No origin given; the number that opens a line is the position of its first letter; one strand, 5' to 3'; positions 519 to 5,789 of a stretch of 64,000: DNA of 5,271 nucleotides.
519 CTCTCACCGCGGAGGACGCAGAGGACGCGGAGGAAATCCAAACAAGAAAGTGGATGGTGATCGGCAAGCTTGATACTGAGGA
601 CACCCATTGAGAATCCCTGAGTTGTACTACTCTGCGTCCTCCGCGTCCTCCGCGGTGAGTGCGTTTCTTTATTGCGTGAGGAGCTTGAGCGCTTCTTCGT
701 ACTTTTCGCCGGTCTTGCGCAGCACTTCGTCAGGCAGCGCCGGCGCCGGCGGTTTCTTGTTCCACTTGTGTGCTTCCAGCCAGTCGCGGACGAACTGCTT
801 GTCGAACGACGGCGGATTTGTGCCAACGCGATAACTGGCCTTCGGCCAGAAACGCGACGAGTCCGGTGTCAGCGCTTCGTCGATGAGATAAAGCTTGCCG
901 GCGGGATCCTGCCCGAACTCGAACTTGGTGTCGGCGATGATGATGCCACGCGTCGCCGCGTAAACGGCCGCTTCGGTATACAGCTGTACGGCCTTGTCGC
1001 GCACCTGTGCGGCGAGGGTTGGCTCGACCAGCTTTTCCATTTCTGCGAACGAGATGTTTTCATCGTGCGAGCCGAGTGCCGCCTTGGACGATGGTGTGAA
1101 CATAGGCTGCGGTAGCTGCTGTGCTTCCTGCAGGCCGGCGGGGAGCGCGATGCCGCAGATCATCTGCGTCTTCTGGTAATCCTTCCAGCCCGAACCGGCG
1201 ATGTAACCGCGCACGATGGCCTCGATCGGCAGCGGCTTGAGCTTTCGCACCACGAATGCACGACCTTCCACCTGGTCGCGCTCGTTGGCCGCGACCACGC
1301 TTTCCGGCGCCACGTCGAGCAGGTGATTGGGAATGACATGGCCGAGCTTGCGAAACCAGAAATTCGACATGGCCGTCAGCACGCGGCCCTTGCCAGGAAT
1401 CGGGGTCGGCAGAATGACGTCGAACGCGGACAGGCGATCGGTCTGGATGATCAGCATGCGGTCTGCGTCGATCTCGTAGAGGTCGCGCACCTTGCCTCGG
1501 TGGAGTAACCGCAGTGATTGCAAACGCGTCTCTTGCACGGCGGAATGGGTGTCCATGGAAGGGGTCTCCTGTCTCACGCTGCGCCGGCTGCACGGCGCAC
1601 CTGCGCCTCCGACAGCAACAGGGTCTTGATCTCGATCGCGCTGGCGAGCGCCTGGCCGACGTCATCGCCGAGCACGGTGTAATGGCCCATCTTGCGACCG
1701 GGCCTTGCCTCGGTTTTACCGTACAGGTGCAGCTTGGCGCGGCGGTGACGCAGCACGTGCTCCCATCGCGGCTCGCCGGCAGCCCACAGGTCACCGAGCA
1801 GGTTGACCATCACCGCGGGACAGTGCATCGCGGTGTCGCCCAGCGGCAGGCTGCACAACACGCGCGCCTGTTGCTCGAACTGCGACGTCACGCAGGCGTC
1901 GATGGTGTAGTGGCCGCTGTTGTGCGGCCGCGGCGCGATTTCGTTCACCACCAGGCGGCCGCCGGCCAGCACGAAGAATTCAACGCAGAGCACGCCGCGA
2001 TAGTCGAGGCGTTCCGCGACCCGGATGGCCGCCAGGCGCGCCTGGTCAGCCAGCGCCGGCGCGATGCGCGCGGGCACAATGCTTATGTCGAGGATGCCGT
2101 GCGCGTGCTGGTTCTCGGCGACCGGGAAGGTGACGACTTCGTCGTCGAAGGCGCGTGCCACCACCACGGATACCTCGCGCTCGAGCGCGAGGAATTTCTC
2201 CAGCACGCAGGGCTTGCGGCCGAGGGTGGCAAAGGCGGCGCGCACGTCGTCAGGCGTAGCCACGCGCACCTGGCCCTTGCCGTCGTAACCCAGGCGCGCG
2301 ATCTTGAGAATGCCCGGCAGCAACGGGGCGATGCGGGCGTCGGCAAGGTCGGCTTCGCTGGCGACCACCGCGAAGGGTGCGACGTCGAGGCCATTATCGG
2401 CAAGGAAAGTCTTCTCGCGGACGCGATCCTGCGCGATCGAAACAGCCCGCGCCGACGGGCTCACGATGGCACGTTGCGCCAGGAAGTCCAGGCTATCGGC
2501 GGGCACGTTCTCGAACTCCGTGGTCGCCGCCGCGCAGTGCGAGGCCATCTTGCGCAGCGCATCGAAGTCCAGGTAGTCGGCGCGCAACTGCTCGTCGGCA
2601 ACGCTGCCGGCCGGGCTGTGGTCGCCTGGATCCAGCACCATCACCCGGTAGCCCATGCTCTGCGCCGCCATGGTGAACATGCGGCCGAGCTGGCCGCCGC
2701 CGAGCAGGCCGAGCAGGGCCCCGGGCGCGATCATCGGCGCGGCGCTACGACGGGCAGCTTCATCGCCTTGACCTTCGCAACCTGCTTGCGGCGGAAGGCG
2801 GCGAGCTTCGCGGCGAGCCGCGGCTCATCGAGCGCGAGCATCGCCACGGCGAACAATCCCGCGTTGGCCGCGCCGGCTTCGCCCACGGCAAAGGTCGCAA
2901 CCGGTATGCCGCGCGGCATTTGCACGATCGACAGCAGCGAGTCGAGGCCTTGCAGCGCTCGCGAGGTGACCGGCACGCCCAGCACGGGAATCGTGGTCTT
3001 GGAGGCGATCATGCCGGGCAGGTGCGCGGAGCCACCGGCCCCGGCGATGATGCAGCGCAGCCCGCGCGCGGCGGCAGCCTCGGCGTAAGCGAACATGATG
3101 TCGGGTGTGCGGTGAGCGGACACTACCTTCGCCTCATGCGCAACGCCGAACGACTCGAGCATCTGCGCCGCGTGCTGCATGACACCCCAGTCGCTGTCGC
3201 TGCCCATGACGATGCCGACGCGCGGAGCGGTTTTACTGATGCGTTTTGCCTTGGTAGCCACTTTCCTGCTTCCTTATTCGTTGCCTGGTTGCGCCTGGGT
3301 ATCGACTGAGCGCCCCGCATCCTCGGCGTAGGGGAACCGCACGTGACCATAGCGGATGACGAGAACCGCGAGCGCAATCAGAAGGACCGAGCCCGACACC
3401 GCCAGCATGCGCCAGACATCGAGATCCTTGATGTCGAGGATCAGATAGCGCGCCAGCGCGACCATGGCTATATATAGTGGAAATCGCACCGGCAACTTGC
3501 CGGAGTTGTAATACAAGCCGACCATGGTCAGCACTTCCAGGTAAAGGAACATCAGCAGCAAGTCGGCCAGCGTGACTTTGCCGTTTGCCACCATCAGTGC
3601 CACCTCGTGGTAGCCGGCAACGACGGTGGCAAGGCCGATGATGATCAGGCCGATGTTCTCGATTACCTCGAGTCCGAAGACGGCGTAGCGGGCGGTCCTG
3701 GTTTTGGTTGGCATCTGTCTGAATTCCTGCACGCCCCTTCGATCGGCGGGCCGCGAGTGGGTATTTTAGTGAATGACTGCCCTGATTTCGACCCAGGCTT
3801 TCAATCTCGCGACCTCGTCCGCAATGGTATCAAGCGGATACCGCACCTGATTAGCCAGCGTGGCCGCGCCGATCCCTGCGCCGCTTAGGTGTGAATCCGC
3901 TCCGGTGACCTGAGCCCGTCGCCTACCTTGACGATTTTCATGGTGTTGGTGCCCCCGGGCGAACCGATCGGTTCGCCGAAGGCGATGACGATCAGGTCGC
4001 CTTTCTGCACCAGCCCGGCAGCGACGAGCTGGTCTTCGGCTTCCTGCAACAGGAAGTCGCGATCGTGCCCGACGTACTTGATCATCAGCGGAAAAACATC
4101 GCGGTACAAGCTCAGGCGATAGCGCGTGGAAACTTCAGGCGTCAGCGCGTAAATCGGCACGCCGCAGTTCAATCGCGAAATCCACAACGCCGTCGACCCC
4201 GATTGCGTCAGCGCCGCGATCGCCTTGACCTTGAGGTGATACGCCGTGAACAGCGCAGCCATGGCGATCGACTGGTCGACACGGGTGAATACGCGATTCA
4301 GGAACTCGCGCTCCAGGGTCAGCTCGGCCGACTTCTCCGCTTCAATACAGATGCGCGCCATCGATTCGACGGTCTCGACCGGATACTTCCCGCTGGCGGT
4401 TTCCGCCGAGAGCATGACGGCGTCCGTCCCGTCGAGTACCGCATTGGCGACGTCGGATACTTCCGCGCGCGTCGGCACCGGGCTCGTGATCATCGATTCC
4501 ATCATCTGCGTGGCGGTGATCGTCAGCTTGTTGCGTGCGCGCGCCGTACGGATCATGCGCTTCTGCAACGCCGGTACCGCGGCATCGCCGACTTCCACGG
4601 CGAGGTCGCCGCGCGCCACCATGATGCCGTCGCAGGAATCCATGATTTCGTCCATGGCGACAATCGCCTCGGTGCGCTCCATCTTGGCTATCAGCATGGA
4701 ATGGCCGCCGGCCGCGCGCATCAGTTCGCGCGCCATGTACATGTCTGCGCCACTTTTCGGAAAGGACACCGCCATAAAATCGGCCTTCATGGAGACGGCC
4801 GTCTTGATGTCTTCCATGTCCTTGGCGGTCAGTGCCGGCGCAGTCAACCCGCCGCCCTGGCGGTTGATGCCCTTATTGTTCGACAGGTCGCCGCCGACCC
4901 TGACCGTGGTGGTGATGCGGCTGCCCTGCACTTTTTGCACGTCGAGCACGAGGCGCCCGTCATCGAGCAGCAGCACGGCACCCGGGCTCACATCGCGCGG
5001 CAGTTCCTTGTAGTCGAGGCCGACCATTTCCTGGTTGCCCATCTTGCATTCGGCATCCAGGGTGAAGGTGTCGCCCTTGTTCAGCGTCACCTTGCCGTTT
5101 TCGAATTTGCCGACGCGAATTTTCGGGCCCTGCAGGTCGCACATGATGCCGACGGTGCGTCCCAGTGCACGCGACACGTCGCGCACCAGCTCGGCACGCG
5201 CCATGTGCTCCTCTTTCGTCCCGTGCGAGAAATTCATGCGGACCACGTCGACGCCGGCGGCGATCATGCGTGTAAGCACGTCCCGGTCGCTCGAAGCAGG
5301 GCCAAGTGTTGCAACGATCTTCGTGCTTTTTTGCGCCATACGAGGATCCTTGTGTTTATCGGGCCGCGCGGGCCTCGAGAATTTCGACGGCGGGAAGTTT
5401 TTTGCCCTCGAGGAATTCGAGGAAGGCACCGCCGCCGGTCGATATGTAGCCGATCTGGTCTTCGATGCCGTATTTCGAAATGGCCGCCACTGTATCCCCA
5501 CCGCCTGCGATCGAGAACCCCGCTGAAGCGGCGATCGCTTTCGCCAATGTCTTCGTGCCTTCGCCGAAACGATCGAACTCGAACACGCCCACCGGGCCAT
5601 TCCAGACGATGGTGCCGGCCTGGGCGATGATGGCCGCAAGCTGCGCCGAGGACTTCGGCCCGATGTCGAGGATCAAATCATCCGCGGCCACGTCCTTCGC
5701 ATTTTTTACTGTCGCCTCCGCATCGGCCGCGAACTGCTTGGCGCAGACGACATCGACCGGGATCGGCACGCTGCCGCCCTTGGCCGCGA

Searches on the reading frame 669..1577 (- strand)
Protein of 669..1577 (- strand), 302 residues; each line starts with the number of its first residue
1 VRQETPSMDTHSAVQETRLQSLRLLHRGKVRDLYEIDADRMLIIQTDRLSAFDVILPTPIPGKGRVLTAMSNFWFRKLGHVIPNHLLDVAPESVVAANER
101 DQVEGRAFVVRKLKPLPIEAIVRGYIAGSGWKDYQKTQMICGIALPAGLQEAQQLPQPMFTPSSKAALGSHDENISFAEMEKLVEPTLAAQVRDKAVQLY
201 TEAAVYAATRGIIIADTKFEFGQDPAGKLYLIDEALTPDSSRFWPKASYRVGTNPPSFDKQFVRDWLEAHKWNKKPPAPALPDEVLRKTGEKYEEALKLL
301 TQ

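Call 40: search_protein_families(library=pfam, proteins=[window:669-1577:-], max_evalue=0.000001)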
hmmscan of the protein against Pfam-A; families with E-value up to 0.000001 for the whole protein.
window:669-1577:- (302 aa): 1 family
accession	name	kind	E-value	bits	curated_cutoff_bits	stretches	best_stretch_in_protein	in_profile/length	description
PF01259.24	SAICAR_synt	-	3e-76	256.7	20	1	25-277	2-231/233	SAICAR synthetase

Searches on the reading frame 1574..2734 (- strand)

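Call 40: search_protein_families(library=pfam, proteins=[window:1574-2734:-], max_evalue=0.000001)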
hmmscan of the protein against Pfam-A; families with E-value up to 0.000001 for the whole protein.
window:1574-2734:- (386 aa): 3 families
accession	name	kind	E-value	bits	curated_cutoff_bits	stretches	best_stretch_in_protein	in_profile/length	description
PF02222.28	ATP-grasp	-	5.7e-52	176.4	27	1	110-286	2-179/179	ATP-grasp domain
PF22660.2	RS_preATP-grasp-like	-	1.2e-29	103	27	1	8-102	4-98/98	Ribonucleotide synthetase preATP-grasp domain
PF17769.7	PurK_C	-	1.6e-19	69.8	22.6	1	307-363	1-54/56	Phosphoribosylaminoimidazole carboxylase C-terminal domain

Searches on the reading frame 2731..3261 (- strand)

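Call 40: search_protein_families(library=pfam, proteins=[window:2731-3261:-], max_evalue=0.000001)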
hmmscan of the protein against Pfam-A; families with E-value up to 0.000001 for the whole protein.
window:2731-3261:- (176 aa): 1 family
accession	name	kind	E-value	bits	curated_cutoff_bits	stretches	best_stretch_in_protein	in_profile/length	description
PF00731.26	AIRC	-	3.2e-62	208.9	30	1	14-160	1-145/148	AIR carboxylase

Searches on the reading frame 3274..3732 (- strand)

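Call 40: search_protein_families(library=pfam, proteins=[window:3274-3732:-], max_evalue=0.000001)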
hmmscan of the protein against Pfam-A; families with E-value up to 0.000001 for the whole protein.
window:3274-3732:- (152 aa): 1 family
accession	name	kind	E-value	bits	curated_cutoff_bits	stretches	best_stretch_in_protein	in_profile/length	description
PF06146.17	PsiE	-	3.6e-23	82.5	23.9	1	23-130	1-121/122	Phosphate-starvation-inducible E family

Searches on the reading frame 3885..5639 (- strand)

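Call 40: search_protein_families(library=pfam, proteins=[window:3885-5639:-], max_evalue=0.000001)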
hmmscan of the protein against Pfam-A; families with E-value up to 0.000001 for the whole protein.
window:3885-5639:- (584 aa): 2 families
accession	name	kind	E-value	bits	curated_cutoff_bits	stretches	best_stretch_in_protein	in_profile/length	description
PF00224.27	PK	-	4.4e-114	381.4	30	1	104-424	2-328/328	Pyruvate kinase, barrel domain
PF02887.21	PK_C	-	2.5e-33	115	28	1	457-570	2-114/114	Pyruvate kinase, alpha/beta domain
